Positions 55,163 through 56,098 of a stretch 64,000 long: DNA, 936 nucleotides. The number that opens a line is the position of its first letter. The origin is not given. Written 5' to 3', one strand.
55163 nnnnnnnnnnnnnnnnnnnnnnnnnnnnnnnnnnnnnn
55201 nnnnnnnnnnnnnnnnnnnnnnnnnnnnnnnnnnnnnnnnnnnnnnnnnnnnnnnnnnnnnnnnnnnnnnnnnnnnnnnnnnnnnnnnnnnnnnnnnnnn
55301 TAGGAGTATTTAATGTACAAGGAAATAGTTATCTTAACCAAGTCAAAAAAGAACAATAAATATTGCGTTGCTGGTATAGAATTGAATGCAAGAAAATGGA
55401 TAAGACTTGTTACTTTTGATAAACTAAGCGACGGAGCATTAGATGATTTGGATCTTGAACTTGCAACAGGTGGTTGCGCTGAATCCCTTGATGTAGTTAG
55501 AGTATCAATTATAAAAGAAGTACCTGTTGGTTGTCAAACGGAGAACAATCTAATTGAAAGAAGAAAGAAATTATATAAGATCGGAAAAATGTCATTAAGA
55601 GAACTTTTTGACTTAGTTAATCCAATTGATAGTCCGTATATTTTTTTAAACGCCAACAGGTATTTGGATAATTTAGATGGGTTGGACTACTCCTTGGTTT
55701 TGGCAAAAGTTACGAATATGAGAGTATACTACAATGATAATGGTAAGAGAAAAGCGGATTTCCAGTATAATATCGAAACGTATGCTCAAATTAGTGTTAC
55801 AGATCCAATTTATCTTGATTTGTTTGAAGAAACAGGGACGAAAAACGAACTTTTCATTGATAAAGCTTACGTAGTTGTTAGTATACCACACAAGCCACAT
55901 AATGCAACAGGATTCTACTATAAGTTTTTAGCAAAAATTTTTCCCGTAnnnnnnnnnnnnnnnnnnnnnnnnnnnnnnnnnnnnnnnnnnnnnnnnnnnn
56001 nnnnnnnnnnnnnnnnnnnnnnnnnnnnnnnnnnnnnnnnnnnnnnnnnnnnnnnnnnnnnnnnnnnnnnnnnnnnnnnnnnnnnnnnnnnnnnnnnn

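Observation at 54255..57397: Self-contained operon of two divergent DUF488 proteins plus a 694-aa repeat protein: candidate undescribed conflict/defence module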

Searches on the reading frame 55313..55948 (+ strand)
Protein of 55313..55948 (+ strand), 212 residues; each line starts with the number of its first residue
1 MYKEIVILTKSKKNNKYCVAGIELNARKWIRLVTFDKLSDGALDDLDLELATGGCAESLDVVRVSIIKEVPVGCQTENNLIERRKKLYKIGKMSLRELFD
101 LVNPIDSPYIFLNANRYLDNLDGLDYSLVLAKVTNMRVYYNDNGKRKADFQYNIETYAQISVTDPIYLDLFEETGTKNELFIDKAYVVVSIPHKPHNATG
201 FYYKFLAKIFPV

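Call 37: find_related_loci(query=A3, collection=genome_contigs, flank=8000)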
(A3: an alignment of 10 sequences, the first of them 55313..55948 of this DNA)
Query A3 (212 aa) in genome_contigs; peptide patterns used: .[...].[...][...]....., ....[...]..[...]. (x = any residue, [..] = any of these).
86 stretches matched a pattern; 70 encode a relative of the query (tblastn E <= 1e-3); 70 distinct loci.
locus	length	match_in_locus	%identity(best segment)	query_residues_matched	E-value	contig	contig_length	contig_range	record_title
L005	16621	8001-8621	40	1-212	1e-40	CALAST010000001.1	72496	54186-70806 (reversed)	MAG TPA_asm: uncultured Lachnobacterium sp. isolate SRR6425820_bin.6_CONCOCT_v1.1_MAG genome assembly, contig: ERZ176764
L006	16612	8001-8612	39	4-212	2e-40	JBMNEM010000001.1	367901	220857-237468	MAG: Dethiobacteria bacterium isolate SBF912LR0HQ0129 contig_21261, whole genome shotgun sequence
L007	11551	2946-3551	39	4-212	5e-39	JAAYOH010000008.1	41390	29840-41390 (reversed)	MAG: Clostridiales bacterium isolate AS21ysBPME_341 16876_AS21, whole genome shotgun sequence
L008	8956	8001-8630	38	3-210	5e-38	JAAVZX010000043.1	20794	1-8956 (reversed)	MAG: Oscillibacter sp. isolate ABMPRH_166_1 k141_822772, whole genome shotgun sequence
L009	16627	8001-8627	39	1-210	1e-37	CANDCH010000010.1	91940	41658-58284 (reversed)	MAG TPA_asm: uncultured bacterium isolate ERR6760080_bin.39_metawrap_v1.3_MAG genome assembly, contig: ERZ12802742.332,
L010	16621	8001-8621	41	1-212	4e-37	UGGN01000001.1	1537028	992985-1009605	[Eubacterium] infirmum strain NCTC12940 genome assembly, contig: ERS1502653SCcontig000001, whole genome shotgun sequence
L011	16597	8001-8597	39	1-211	2e-36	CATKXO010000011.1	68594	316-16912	MAG TPA_asm: uncultured bacterium isolate MGG00923_1680015442 genome assembly, contig: ERR1562580_53, whole genome shotg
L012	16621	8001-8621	37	1-212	3e-35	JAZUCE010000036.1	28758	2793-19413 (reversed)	MAG: Faecalimonas sp. isolate T1900045314_YK20190003.MAGScoT_cleanbin_000053 SGB_6275_k141_511113, whole genome shotgun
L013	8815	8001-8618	36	1-211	1e-34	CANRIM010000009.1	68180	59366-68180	MAG: uncultured Lachnospiraceae bacterium isolate Lapin-019__bin22 genome assembly, contig: Lapin-019__NODE_191_length_6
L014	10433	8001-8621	36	1-212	1e-33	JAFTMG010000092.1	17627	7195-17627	MAG: Clostridia bacterium isolate RGIG3947 Roe_deer_Cecum-3__c360966, whole genome shotgun sequence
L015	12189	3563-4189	36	1-212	9e-34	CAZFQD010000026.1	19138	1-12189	MAG TPA_asm: uncultured Oscillospiraceae bacterium isolate SRP178699_co1_131 genome assembly, contig: NODE_3493_length_1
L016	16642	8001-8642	35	1-212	6e-33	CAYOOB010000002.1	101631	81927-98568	MAG TPA_asm: uncultured Lachnospiraceae bacterium isolate SRP141132_co3_356 genome assembly, contig: NODE_54_length_1016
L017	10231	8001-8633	38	1-211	5e-33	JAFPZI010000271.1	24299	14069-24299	MAG: Synergistaceae bacterium isolate RGIG1612 Goat_Abomasum.Co__c2517036, whole genome shotgun sequence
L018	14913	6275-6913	37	1-210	2e-32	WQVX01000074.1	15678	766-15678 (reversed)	MAG: Defluviitaleaceae bacterium isolate Emb289P1bin51 Ga0123355_10008321, whole genome shotgun sequence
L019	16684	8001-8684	33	1-210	1e-31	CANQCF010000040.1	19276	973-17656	MAG: uncultured Acetatifactor sp. isolate Lapin-002__bin8 genome assembly, contig: Lapin-002__NODE_3661_length_19276_cov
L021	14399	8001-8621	34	1-212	8e-30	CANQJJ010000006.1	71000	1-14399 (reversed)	MAG: uncultured Clostridia bacterium isolate Lapin-032__bin10 genome assembly, contig: Lapin-032__NODE_651_length_71000_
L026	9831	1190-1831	35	1-212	8e-29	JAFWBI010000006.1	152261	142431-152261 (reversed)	MAG: Clostridia bacterium isolate RGIG5584 Sheep_Colon.Co__c996280, whole genome shotgun sequence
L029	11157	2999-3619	36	1-212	2e-28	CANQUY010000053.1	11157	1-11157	MAG: uncultured Clostridia bacterium isolate Lapin-032__bin118 genome assembly, contig: Lapin-032__NODE_8122_length_1115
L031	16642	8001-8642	34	1-212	6e-28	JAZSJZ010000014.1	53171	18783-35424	MAG: Christensenellaceae bacterium isolate T1900044563_TS20190029.MAGScoT_cleanbin_000020 SGB_376_k141_132028, whole gen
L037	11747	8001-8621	33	1-212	6e-27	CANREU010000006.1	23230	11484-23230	MAG: uncultured Clostridia bacterium isolate Lapin-024__bin66 genome assembly, contig: Lapin-024__NODE_2821_length_23230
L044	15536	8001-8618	33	1-212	5e-26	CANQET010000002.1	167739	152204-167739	MAG: uncultured Clostridia bacterium isolate Lapin-002__bin76 genome assembly, contig: Lapin-002__NODE_67_length_167739_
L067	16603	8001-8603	27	4-200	2e-11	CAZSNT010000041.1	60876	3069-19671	MAG TPA_asm: uncultured Victivallales bacterium isolate SRP167671_co1_107 genome assembly, contig: NODE_513_length_60876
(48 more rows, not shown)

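Call 45: find_homologous_proteins(query=A2, max_evalue=1e-10)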
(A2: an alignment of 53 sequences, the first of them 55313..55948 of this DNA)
Query A2 (53 sequences) (212 aa, profile of the alignment): 187 proteins with E <= 1e-10 among 2347 candidates; the best 120 are listed.
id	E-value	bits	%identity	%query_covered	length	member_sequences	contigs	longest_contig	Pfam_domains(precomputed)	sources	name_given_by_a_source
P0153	1.8e-77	278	37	100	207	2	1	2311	PF22557.3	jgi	-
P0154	2.0e-77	278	38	100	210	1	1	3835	PF22557.3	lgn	-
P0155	8.7e-77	276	38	99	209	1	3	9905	PF22557.3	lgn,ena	-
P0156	2.1e-76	275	39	99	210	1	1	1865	PF22557.3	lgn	-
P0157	3.5e-76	274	38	99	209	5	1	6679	PF22557.3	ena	-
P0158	4.1e-76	274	37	99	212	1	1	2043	PF22557.3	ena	-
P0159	5.0e-76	273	39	98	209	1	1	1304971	PF22557.3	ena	-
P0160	5.4e-76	273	40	100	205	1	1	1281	PF22557.3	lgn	-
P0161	8.8e-76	273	38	100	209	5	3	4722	PF22557.3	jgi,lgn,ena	-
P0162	1.2e-75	272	33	98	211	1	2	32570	PF22557.3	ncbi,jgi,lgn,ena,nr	ncbi:MAG: hypothetical protein FWF85_00980 [Clostridiales bacterium]|jgi:hypothetical protein|nr:hyp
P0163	1.9e-75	271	37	99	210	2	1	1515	PF22557.3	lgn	-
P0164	2.0e-75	271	38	99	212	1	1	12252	PF22557.3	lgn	-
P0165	2.2e-75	271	39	100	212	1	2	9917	PF22557.3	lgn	-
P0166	2.3e-75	271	38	99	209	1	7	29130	PF22557.3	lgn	-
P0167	2.8e-75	271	36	100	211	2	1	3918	PF22557.3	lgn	-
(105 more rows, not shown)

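Call 49: search_protein_families(library=pfam, proteins=[L016:8001-9833:+, L031:8001-9791:+, L029:2999-4840:+, L037:7890-9680:+, L021:8001-9437:+, L044:7968-9434:+, L026:1190-2335:+, L067:7905-10640:+], max_evalue=0.01)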
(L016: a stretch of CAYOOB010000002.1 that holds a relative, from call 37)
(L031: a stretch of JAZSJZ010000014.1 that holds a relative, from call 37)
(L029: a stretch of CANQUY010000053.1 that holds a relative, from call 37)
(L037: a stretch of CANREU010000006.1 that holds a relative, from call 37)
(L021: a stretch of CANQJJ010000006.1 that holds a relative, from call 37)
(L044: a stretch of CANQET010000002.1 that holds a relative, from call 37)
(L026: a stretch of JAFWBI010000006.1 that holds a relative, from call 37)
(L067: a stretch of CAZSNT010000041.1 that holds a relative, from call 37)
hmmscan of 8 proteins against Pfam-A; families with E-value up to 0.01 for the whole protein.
L016:8001-9833:+ (611 aa): 2 families
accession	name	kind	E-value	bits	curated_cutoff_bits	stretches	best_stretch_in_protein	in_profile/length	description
PF22557.2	DuOB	-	1.4e-39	136.8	27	1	3-211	1-210/210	Dual OB-containing domain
PF07083.16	DUF1351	-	2e-13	51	27.8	1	253-452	8-197/210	Protein of unknown function (DUF1351)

L031:8001-9791:+ (597 aa): 2 families
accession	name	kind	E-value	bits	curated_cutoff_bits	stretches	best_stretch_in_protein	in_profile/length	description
PF22557.2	DuOB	-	6.4e-40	137.9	27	1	3-211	1-210/210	Dual OB-containing domain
PF07083.16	DUF1351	-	9.1e-15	55.4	27.8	1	243-454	4-195/210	Protein of unknown function (DUF1351)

L029:2999-4840:+ (614 aa): 1 family
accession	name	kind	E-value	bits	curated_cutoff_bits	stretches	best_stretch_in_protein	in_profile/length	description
PF22557.2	DuOB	-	1.6e-35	123.5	27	1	3-204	1-210/210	Dual OB-containing domain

L037:7890-9680:+ (597 aa): 1 family
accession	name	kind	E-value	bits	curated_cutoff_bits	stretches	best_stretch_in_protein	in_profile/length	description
PF22557.2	DuOB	-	5.5e-36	125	27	1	42-241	3-210/210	Dual OB-containing domain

L021:8001-9437:+ (479 aa): 1 family
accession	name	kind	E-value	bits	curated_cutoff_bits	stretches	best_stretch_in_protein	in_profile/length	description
PF22557.2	DuOB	-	9.3e-33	114.5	27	1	3-204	1-210/210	Dual OB-containing domain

L044:7968-9434:+ (489 aa): 1 family
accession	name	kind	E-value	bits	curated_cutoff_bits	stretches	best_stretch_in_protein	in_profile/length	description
PF22557.2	DuOB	-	1.9e-32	113.5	27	1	15-214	2-210/210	Dual OB-containing domain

L026:1190-2335:+ (382 aa): 1 family
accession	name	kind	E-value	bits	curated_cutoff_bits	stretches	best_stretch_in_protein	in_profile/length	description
PF22557.2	DuOB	-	4.7e-43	148.1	27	1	3-211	1-210/210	Dual OB-containing domain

L067:7905-10640:+ (912 aa): 7 families
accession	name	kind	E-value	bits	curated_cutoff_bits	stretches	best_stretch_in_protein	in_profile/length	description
PF22557.2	DuOB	-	1e-34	120.9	27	1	33-245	2-210/210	Dual OB-containing domain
PF09382.16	RQC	-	1.1e-24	86.9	23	1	678-777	4-103/114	RQC domain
PF00270.35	DEAD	-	7.6e-24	84.8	26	1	296-457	2-164/167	DEAD/DEAH box helicase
PF00271.37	Helicase_C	-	4e-23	82.2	23.5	1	490-599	4-110/110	Helicase conserved C-terminal domain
PF00570.28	HRDC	-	6.9e-20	71.2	23.8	1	800-866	2-68/68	HRDC domain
PF16124.10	RecQ_Zn_bind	-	2.3e-18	67.1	25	1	611-673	2-66/66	RecQ zinc-binding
PF04851.21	ResIII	-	0.0018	18.6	22.5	1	293-451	3-161/164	Type III restriction enzyme, res subunit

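Call 51: search_dna_similar(query=window:55313-55948:+, collection=phages, mode=protein, max_evalue=0.001, max_rows=20)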
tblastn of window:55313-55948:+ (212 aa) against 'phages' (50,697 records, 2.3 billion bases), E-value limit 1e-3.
No match.

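Call 52: search_dna_similar(query=window:55313-55948:+, collection=plasmids, mode=protein, max_evalue=0.001, max_rows=20)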
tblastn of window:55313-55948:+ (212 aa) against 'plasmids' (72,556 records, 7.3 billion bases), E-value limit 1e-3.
Records with a match: 8; places in all: 8; records where one place covers at least 80% of the query: 8.
Best place of each record, by identity: <60% 8.
By first word of the organism name: Acinetobacter 3; Moraxella 2; Allochromatium 1; Citrobacter 1; Klebsiella 1.
By predicted mobility (MOB-suite, as given by PLSDB): non-mobilizable 5; mobilizable 3.
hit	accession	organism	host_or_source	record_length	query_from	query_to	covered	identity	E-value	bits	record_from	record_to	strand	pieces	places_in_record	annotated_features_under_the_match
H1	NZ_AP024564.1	Allochromatium tepidum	-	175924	3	210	98%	31.1%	1e-8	62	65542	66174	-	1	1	hypothetical protein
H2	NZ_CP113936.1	Acinetobacter sp. ESL0695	Melipona lateralis,Rain forest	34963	1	209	99%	30.8%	2e-7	58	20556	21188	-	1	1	hypothetical protein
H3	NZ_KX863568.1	Citrobacter freundii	environmental; wetland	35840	4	210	98%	28.2%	3e-9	63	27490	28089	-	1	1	hypothetical protein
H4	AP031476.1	Moraxella osloensis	Homo sapiens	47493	4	210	98%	27.7%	6e-6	54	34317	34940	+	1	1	hypothetical protein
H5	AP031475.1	Moraxella osloensis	-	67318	4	210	98%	27.7%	6e-6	54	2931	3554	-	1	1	hypothetical protein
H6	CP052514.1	Klebsiella pneumoniae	Homo sapiens,blood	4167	1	210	99%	25.0%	7e-4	47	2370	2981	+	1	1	record has no annotation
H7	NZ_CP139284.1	Acinetobacter pittii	Homo sapiens,Catheter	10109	1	209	99%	25.1%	4e-4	48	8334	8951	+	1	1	hypothetical protein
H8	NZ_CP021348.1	Acinetobacter baumannii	Homo sapiens,blood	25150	1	209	99%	25.1%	4e-4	48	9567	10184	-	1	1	hypothetical protein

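Call 53: get_annotated_region(hit=H3, flank=5000)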
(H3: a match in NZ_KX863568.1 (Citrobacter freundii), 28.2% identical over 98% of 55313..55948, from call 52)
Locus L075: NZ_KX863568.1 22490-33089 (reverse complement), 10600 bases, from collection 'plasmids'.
description: Citrobacter freundii strain AtetA plasmid pLNU-11, complete sequence
organism: Citrobacter freundii (NCBI taxid 546)
taxonomy: Bacteria; Pseudomonadota; Gammaproteobacteria; Enterobacterales; Enterobacteriaceae; Citrobacter; Citrobacter freundii
host: -; source: environmental; wetland; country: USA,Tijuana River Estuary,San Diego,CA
typing (MOB-suite, as given by PLSDB): mobilizable; replicon IncP; relaxase MOBQ
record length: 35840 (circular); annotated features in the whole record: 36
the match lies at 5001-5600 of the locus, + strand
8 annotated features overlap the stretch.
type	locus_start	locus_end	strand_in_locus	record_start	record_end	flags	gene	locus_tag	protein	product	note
CDS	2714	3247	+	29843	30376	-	-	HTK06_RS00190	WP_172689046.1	hypothetical protein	-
CDS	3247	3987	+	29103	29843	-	-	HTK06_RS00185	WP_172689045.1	hypothetical protein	-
CDS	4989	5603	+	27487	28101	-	-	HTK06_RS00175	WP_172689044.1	hypothetical protein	-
CDS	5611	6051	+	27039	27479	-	-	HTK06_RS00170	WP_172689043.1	DUF488 domain-containing protein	-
CDS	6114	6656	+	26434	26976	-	-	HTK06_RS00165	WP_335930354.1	DUF4326 domain-containing protein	-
CDS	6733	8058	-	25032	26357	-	ltrA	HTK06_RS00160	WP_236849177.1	group II intron reverse transcriptase/maturase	GO:0000373 - Group II intron splicing [Evidence IEA]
CDS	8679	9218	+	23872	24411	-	-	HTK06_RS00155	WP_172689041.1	hypothetical protein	-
CDS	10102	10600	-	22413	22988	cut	-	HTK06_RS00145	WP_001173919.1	recombinase family protein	GO:0006310 - DNA recombination [Evidence IEA]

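Call 54: get_annotated_region(hit=H6, flank=4000)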
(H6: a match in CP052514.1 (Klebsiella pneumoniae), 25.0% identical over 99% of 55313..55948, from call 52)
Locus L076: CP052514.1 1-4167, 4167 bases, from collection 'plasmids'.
description: Klebsiella pneumoniae strain B16KP0202 plasmid pB16KP0202-4, complete sequence
organism: Klebsiella pneumoniae (NCBI taxid 573)
taxonomy: Bacteria; Pseudomonadota; Gammaproteobacteria; Enterobacterales; Enterobacteriaceae; Klebsiella; Klebsiella pneumoniae
host: -; source: Homo sapiens,blood; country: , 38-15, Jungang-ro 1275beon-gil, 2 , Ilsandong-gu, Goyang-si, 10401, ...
typing (MOB-suite, as given by PLSDB): mobilizable; replicon rep_cluster_2358
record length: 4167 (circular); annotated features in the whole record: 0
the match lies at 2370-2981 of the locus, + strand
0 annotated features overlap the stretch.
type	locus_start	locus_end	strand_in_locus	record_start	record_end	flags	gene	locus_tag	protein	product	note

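Call 55: get_annotated_region(hit=H7, flank=5000)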
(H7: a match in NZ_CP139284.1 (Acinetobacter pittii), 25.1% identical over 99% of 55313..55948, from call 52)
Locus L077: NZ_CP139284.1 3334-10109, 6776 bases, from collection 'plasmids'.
description: Acinetobacter pittii strain AE13 plasmid pApiAE13b, complete sequence
organism: Acinetobacter pittii (NCBI taxid 48296)
taxonomy: Bacteria; Pseudomonadota; Gammaproteobacteria; Moraxellales; Moraxellaceae; Acinetobacter; Acinetobacter pittii
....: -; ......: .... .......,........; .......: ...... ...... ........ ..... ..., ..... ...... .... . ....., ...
typing (MOB-suite, as given by PLSDB): non-mobilizable; replicon rep_cluster_1283
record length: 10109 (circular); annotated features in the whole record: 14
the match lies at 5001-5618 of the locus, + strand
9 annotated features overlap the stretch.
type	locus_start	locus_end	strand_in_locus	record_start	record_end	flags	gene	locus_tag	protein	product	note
CDS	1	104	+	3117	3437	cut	-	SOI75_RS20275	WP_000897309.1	type II toxin-antitoxin system RelE/ParE family toxin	-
CDS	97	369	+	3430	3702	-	nadS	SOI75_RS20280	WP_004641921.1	NadS family protein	-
CDS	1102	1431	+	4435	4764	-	-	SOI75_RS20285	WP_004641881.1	four-helix bundle copper-binding protein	-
CDS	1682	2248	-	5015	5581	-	-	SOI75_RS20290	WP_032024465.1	plasmid replication DNA-binding protein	-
CDS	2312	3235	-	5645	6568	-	repM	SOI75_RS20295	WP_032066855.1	replication initiation protein RepM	GO:0006270 - DNA replication initiation [Evidence IEA]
CDS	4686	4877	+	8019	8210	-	-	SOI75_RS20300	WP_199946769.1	hypothetical protein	-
CDS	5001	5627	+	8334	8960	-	-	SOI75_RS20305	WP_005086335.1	hypothetical protein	-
CDS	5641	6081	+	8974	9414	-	-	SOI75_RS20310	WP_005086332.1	DUF488 domain-containing protein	-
CDS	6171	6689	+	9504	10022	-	-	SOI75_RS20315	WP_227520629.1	DUF4326 domain-containing protein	-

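Call 104: find_related_loci(query=A3, collection=viral_contigs, flank=8000)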
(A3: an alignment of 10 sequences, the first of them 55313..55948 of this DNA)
Query A3 (212 aa) in viral_contigs; peptide patterns used: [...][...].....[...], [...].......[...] (x = any residue, [..] = any of these).
363 stretches matched a pattern; 1 encode a relative of the query (tblastn E <= 1e-3); 1 distinct loci.
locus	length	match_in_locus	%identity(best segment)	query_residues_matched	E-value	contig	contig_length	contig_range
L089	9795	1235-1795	28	3-175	3e-14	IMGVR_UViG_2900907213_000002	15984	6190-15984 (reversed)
